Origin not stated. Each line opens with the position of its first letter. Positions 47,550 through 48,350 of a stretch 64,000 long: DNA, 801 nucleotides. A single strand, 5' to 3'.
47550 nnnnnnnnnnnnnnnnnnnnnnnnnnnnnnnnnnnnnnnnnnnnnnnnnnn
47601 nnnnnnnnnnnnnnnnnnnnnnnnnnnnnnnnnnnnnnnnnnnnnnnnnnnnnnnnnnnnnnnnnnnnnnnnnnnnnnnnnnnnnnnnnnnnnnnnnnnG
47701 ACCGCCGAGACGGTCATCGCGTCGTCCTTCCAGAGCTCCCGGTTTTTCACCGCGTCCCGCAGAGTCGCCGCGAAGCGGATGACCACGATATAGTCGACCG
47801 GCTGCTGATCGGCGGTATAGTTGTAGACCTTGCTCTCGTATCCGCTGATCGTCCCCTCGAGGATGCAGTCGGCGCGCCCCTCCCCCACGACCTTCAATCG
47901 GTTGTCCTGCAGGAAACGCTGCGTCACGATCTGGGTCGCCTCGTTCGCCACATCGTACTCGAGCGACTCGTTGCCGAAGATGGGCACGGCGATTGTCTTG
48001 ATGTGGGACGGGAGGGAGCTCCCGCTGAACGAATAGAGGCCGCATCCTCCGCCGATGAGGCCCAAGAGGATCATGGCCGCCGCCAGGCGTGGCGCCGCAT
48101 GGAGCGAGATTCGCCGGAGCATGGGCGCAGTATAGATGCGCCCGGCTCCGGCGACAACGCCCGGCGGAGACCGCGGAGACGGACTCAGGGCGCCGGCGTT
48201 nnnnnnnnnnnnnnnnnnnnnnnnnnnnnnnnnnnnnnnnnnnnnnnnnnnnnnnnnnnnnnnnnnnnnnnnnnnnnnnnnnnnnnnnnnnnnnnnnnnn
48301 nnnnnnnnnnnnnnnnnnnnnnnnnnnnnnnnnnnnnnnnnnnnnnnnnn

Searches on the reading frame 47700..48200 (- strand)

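Call 57: search_protein_families(library=pfam, proteins=[window:47700-48200:-], max_evalue=0.001)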
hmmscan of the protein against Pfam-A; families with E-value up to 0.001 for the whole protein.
window:47700-48200:- (167 aa): 1 family
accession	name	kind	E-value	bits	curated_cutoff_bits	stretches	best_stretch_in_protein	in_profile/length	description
PF04390.17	LptE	-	5e-07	30.8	23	1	67-158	1-80/118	Lipopolysaccharide-assembly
